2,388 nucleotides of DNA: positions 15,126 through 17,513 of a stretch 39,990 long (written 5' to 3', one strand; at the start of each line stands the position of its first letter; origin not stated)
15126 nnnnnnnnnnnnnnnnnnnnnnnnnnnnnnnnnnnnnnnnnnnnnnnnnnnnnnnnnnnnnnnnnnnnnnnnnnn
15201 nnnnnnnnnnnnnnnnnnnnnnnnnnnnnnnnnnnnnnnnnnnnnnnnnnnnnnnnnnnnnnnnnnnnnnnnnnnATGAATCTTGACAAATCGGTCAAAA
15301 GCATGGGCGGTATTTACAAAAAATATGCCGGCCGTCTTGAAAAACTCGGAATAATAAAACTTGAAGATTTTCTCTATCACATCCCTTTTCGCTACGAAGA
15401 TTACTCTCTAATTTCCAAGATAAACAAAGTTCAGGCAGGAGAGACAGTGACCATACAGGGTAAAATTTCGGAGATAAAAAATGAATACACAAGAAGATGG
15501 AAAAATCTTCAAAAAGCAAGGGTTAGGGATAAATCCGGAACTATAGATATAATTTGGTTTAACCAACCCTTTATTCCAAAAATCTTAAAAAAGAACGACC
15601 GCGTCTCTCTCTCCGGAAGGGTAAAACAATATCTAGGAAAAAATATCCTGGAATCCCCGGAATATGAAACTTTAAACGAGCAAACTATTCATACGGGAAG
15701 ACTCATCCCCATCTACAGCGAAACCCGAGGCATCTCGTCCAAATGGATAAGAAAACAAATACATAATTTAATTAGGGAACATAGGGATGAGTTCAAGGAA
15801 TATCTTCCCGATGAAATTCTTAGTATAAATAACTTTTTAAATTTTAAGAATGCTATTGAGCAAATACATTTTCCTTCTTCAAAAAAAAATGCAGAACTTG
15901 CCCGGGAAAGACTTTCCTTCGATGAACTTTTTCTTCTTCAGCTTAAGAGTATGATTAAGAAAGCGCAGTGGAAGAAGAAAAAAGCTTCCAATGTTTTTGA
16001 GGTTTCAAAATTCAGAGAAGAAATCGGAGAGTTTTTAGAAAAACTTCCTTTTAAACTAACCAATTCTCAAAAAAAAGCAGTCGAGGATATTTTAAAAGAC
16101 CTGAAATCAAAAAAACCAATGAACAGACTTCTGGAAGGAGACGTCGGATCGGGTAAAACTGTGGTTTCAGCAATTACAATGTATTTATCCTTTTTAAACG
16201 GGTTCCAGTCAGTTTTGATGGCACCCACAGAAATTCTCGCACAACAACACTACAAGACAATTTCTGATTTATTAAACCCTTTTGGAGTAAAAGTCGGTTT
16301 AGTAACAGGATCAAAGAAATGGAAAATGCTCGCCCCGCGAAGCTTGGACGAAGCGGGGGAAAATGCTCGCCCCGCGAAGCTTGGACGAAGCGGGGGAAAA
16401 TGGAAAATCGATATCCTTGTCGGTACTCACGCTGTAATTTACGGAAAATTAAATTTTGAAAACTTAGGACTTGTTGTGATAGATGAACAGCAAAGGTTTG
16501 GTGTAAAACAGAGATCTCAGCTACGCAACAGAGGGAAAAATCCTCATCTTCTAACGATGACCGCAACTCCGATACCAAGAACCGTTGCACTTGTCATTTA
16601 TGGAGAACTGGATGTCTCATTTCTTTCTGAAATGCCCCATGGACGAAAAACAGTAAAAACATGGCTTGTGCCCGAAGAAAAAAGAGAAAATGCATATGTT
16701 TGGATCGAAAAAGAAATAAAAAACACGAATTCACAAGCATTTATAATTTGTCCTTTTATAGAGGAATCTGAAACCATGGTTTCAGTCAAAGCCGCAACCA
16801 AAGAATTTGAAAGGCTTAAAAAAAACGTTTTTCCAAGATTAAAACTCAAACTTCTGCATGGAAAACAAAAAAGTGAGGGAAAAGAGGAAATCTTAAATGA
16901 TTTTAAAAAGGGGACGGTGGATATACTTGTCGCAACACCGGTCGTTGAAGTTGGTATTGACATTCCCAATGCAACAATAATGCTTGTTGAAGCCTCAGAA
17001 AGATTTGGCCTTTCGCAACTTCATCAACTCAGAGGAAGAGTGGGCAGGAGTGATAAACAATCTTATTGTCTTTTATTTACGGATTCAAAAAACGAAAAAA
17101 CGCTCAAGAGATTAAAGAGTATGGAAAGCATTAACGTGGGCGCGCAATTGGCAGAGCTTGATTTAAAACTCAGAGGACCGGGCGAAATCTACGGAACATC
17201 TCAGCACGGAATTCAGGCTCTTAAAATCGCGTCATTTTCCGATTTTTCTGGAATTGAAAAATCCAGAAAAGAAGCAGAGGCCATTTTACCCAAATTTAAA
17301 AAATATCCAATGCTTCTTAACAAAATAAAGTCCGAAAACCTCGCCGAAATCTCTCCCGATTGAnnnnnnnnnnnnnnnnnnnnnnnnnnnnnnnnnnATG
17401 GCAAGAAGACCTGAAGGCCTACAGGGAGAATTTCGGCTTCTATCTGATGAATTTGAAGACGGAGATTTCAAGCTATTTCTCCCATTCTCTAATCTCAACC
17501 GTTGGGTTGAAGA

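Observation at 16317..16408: A 2 x 37-nt GC-rich hairpin repeat is embedded in recG and read in two different frames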

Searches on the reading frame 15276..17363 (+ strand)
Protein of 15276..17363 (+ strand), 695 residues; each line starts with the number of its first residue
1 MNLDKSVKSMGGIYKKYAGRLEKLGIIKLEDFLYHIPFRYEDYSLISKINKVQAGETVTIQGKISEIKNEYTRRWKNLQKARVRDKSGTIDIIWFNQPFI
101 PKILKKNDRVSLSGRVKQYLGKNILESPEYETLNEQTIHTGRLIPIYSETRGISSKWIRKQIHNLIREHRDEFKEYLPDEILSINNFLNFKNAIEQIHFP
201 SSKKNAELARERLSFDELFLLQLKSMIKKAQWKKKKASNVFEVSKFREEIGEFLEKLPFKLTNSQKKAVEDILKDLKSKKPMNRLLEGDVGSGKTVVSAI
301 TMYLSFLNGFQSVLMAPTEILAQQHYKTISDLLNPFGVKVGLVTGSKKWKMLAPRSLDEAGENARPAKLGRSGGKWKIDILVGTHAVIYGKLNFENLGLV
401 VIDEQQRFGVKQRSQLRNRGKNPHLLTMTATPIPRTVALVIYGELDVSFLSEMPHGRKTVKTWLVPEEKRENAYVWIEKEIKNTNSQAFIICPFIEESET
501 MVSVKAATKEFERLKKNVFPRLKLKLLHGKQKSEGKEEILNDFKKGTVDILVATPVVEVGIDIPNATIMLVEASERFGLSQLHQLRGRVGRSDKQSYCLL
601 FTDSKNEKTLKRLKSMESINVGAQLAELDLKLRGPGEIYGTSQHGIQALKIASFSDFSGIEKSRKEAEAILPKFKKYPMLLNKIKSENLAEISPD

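Call 7: search_protein_families(library=pfam, proteins=[window:15276-17363:+])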
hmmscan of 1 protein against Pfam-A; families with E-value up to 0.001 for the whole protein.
window:15276-17363:+ (695 aa): 9 families
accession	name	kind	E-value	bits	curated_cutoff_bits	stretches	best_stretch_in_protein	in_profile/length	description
PF17191.10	RecG_wedge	-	2.1e-23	83.1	23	1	15-166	10-159/162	RecG wedge domain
PF00270.35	DEAD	-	3.1e-23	82.8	26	1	263-437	2-164/167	DEAD/DEAH box helicase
PF00271.37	Helicase_C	-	1.1e-17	64.7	23.5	1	478-592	7-109/110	Helicase conserved C-terminal domain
PF04851.21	ResIII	-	1.5e-11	44.9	22.5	1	259-432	2-162/164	Type III restriction enzyme, res subunit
PF01336.31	tRNA_anti-codon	-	1.9e-07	31.4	27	1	58-122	1-63/75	OB-fold nucleic acid binding domain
PF19833.4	RecG_dom3_C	-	2.2e-07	31.2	26.8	1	620-677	2-61/87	ATP-dependent DNA helicase RecG, domain 3, C-terminal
PF22590.2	Cas3-like_C_2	-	5.6e-07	30.2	27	1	503-593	11-105/106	CRISPR-associated nuclease/helicase Cas3, C-terminal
PF07517.20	SecA_DEAD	-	0.00034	20.4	24.6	1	286-346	95-155/290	SecA DEAD-like domain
PF16203.11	ERCC3_RAD25_C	-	0.001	18.9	27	0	521-595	79-154/248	ERCC3/RAD25/XPB C-terminal helicase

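Call 8: search_solved_structures(query=window:15276-17360:+, show_alignments=2)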
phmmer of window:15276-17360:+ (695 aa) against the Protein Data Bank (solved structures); distinct sequences matched with E-value up to 0.001: 69 (the best 60 are shown).
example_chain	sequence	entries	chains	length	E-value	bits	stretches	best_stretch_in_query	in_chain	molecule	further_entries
1gm5_A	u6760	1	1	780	4.9e-147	494.3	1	10-670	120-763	RECG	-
9wm0_A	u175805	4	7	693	2.7e-103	349.7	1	8-654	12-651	ATP-dependent DNA helicase RecG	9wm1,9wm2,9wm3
6x26_A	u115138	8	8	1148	7.4e-63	216.1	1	236-647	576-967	Transcription-repair-coupling factor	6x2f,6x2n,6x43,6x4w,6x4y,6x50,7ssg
2eyq_A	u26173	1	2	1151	7.5e-63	216.1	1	236-647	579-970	Transcription-repair coupling factor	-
9n07_A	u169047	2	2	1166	7.7e-63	216.1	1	236-647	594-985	Transcription-repair-coupling factor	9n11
6xeo_A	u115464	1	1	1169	7.7e-63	216.1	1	236-647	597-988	Transcription-repair-coupling factor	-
13jq_A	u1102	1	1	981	1.1e-62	215.5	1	253-657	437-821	Transcription-repair-coupling factor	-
6m6a_M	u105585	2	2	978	7.6e-62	212.8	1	254-657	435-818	Transcription-repair-coupling factor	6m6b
6ac6_A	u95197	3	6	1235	5.9e-52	180.1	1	257-646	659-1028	Mycobacterium smegmatis Mfd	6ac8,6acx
6aca_A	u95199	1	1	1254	6.8e-51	176.6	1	254-646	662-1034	Mycobacterium tuberculosis Mfd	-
6l5m_A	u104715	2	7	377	1.7e-08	36.5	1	418-615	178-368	Nucleolar RNA helicase 2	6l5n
6l5l_A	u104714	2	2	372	5.6e-08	34.8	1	507-615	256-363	Nucleolar RNA helicase 2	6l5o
1hv8_A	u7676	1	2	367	2.2e-07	32.9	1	282-614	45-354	PUTATIVE ATP-DEPENDENT RNA HELICASE MJ0669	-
1wp9_A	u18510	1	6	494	8.5e-07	30.9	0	529-595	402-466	ATP-dependent RNA helicase, putative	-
4w7s_A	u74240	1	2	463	2.1e-06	29.6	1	520-611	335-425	Pre-mRNA-splicing ATP-dependent RNA helicase PRP28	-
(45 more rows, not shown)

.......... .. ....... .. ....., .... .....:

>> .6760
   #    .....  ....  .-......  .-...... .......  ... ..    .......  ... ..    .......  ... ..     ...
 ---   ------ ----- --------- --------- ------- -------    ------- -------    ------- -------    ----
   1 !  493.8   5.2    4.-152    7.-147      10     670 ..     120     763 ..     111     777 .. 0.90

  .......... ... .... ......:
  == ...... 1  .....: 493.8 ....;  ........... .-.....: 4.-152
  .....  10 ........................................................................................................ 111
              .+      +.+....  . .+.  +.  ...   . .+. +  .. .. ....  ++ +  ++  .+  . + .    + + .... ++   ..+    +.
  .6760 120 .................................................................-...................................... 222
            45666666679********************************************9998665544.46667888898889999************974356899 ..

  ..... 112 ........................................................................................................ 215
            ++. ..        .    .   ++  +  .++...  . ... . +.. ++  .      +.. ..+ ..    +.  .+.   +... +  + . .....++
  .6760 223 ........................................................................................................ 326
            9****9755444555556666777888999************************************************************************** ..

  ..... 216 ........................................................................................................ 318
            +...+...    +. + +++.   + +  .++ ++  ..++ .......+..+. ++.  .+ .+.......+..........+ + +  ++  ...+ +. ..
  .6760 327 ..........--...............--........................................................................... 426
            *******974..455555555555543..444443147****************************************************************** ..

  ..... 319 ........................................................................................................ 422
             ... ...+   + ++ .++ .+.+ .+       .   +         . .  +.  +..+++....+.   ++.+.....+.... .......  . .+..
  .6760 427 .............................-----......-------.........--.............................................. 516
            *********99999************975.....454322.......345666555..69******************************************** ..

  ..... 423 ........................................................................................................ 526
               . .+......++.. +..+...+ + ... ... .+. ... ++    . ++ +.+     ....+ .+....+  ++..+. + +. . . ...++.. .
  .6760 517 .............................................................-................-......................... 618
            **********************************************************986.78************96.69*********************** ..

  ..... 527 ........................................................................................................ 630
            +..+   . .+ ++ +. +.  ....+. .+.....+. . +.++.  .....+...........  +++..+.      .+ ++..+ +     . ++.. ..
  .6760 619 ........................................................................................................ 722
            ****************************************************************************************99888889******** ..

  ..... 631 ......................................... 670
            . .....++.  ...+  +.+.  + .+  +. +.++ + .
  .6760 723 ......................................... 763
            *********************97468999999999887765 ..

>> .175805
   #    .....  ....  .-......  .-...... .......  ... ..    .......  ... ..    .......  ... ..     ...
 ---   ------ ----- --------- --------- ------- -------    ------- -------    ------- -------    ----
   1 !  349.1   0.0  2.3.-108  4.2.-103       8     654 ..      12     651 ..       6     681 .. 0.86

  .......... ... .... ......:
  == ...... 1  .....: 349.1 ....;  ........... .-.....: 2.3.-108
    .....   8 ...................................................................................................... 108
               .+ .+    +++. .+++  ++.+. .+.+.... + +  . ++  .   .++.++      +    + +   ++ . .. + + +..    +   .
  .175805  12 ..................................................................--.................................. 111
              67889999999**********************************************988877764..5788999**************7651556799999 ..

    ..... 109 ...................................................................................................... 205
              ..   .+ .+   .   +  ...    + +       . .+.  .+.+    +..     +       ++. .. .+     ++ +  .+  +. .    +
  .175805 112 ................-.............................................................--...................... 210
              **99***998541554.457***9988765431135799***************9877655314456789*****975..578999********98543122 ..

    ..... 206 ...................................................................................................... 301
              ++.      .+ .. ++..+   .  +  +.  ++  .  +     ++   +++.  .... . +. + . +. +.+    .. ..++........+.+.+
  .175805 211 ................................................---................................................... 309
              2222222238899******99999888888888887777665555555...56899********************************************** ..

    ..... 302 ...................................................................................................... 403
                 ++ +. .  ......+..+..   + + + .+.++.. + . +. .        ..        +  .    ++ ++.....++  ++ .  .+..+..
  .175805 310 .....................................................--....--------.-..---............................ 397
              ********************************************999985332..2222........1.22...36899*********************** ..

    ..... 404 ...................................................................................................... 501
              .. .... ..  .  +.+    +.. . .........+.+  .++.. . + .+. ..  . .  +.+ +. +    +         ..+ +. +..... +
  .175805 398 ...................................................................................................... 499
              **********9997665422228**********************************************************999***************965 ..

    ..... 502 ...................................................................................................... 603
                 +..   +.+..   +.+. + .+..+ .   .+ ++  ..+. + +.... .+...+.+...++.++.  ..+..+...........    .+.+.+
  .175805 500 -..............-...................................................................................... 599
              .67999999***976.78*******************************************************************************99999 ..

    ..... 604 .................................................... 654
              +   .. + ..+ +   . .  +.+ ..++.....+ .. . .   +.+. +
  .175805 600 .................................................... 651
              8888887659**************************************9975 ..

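Call 9: find_homologous_proteins(query=window:15276-17360:+, max_evalue=1e-30)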
Query window:15276-17360:+ (695 aa): 8000 proteins with E <= 1e-30 among 8000 candidates; the best 120 are listed.
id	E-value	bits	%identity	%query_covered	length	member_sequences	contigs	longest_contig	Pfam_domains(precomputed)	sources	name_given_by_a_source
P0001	0.0e+0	1536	100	100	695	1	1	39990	PF00270.36,PF17191.11,PF00271.38,PF01336.32,PF22590.3,PF19833.5,PF04851.22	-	-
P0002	0.0e+0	1094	72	100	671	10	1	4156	PF00270.36,PF17191.11,PF00271.38,PF01336.32,PF22590.3,PF19833.5,PF04851.22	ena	-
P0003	0.0e+0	1085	70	100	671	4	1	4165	PF00270.36,PF17191.11,PF00271.38,PF01336.32,PF22590.3,PF19833.5,PF04851.22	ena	-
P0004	0.0e+0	1082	69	100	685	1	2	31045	PF00270.36,PF17191.11,PF00271.38,PF01336.32,PF22590.3,PF19833.5,PF04851.22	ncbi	-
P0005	0.0e+0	1048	69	100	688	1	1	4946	PF00270.36,PF17191.11,PF00271.38,PF01336.32,PF22590.3,PF19833.5,PF04851.22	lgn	-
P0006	0.0e+0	1046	68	100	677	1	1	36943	PF07517.21,PF00270.36,PF17191.11,PF00271.38,PF01336.32,PF22590.3,PF19833.5,PF04851.22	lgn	-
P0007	0.0e+0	1046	68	100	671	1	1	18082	PF00270.36,PF17191.11,PF00271.38,PF01336.32,PF22590.3,PF19833.5,PF04851.22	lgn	-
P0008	0.0e+0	1043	67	100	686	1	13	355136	PF00270.36,PF17191.11,PF00271.38,PF01336.32,PF22590.3,PF19833.5,PF04851.22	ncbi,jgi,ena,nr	ncbi:MAG: ATP-dependent DNA helicase RecG [Candidatus Levybacteria bacterium RIFCSPLOWO2_01_FULL_38_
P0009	0.0e+0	1036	68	100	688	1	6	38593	PF07517.21,PF00270.36,PF17191.11,PF00271.38,PF01336.32,PF22590.3,PF19833.5,PF04851.22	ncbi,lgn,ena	ncbi:MAG: ATP-dependent DNA helicase RecG [Patescibacteria group bacterium]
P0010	0.0e+0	1023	67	100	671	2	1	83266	PF00270.36,PF17191.11,PF00271.38,PF01336.32,PF22590.3,PF19833.5,PF04851.22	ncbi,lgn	ncbi:MAG: ATP-dependent DNA helicase RecG [Patescibacteria group bacterium]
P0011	0.0e+0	1023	66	100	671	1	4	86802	PF00270.36,PF17191.11,PF00271.38,PF01336.32,PF22590.3,PF19833.5,PF04851.22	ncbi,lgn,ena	ncbi:MAG: ATP-dependent DNA helicase RecG [Patescibacteria group bacterium]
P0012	0.0e+0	1021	66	100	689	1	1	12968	PF00270.36,PF17191.11,PF00271.38,PF01336.32,PF22590.3,PF19833.5,PF04851.22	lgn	-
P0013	0.0e+0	1019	67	100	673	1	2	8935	PF00270.36,PF17191.11,PF00271.38,PF01336.32,PF22590.3,PF19833.5,PF04851.22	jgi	-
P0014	0.0e+0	1011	66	100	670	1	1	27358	PF00270.36,PF17191.11,PF00271.38,PF01336.32,PF22590.3,PF19833.5,PF04851.22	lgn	-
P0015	1.9e-298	1009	66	100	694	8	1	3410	PF00270.36,PF17191.11,PF00271.38,PF01336.32,PF22590.3,PF19833.5,PF04851.22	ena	-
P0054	9.7e-289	977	62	100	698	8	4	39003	PF00270.36,PF17191.11,PF00271.38,PF01336.32,PF22590.3,PF19833.5,PF04851.22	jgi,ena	-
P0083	3.4e-286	969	63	100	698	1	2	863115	PF00270.36,PF17191.11,PF00271.38,PF01336.32,PF22590.3,PF19833.5,PF04851.22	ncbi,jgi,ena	-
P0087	8.2e-286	968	62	100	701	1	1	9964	PF00270.36,PF17191.11,PF00271.38,PF01336.32,PF22590.3,PF19833.5,PF04851.22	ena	-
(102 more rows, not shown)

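Call 12: find_encoding_contigs(protein=P0008, flank=10000, max_places=2)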
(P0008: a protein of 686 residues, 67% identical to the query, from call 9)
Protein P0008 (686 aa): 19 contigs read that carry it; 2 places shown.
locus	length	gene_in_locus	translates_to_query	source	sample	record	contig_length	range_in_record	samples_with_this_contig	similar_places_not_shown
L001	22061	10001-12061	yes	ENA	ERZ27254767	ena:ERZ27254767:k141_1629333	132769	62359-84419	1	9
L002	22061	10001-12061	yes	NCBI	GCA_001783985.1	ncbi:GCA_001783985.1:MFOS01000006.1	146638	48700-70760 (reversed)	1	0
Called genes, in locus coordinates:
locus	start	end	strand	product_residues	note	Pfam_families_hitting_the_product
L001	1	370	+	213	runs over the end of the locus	PF18904:DUF5660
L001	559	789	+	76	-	PF18910:DUF5665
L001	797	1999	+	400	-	PF00587:tRNA-synt_2b, PF03129:HGTP_anticodon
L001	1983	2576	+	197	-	PF05198:IF3_N, PF00707:IF3_C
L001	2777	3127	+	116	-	PF00453:Ribosomal_L20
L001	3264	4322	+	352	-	PF02912:Phe_tRNA-synt_N, PF01409:tRNA-synt_2d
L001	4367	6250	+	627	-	PF03483:B3_4, PF03484:B5, PF17759:tRNA_synthFbeta, PF03147:FDX-ACB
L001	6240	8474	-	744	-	PF00912:Transgly, PF00905:Transpeptidase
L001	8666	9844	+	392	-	PF00579:tRNA-synt_1b, PF22421:SYY_C-terminal (weak), PF01479:S4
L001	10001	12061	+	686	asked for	PF17191:RecG_wedge, PF01336:tRNA_anti-codon (weak), PF00270:DEAD, PF04851:ResIII, PF00271:Helicase_C, PF22590:Cas3-like_C_2, PF19833:RecG_dom3_C (weak)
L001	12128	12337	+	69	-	PF01783:Ribosomal_L32p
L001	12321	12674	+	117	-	PF01029:NusB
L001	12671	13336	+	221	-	PF22935:RM44_endonuclase, PF14622:Ribonucleas_3_3, PF00636:Ribonuclease_3, PF00035:dsrm, PF22892:DSRM_MRPL44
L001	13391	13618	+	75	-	PF00886:Ribosomal_S16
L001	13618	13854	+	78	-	PF13083:KH_KhpA-B, PF00013:KH_1 (weak)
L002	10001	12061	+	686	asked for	PF17191:RecG_wedge, PF01336:tRNA_anti-codon (weak), PF00270:DEAD, PF04851:ResIII, PF00271:Helicase_C, PF22590:Cas3-like_C_2, PF19833:RecG_dom3_C (weak)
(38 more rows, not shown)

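Call 15: find_encoding_contigs(protein=P0083, flank=10000, max_places=1)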
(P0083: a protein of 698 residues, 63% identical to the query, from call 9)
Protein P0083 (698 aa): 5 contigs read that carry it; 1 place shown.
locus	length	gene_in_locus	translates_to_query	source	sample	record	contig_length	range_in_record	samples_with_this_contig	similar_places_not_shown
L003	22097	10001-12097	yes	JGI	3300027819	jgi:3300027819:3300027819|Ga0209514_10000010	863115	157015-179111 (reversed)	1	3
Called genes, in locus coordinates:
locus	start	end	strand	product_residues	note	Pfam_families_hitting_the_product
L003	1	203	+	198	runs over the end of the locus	-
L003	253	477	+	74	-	PF18910:DUF5665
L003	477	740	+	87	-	-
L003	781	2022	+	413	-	PF00587:tRNA-synt_2b, PF03129:HGTP_anticodon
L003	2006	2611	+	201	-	PF05198:IF3_N, PF00707:IF3_C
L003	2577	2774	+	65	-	PF01632:Ribosomal_L35p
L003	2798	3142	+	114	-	PF00453:Ribosomal_L20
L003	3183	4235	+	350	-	PF02912:Phe_tRNA-synt_N, PF01409:tRNA-synt_2d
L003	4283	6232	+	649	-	PF03483:B3_4, PF03484:B5, PF17759:tRNA_synthFbeta, PF03147:FDX-ACB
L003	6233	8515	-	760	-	PF00912:Transgly, PF00905:Transpeptidase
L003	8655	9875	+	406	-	PF00579:tRNA-synt_1b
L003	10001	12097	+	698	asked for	PF17191:RecG_wedge, PF01336:tRNA_anti-codon (weak), PF00270:DEAD, PF04851:ResIII, PF00271:Helicase_C, PF22590:Cas3-like_C_2 (weak), PF19833:RecG_dom3_C (weak)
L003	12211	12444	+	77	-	PF01783:Ribosomal_L32p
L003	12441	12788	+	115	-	PF01029:NusB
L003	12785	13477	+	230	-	PF22935:RM44_endonuclase, PF14622:Ribonucleas_3_3, PF00636:Ribonuclease_3, PF22892:DSRM_MRPL44, PF00035:dsrm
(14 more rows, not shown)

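Call 16: find_encoding_contigs(protein=P0087, flank=10000, max_places=1)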
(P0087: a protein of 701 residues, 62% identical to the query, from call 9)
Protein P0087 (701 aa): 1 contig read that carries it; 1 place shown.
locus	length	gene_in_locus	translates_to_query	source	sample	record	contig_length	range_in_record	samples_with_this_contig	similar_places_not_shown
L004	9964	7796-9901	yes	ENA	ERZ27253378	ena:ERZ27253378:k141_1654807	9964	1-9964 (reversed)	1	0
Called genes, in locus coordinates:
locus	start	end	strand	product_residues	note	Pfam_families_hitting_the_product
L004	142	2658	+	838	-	PF01326:PPDK_N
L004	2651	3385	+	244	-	PF01966:HD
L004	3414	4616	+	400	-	PF00579:tRNA-synt_1b, PF22421:SYY_C-terminal, PF01479:S4 (weak)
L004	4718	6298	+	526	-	PF02142:MGS, PF01808:AICARFT_IMPCHas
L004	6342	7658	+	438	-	PF02844:GARS_N, PF01071:GARS_A, PF02843:GARS_C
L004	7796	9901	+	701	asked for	PF17191:RecG_wedge, PF01336:tRNA_anti-codon (weak), PF00270:DEAD, PF04851:ResIII, PF00271:Helicase_C, PF22590:Cas3-like_C_2 (weak), PF19833:RecG_dom3_C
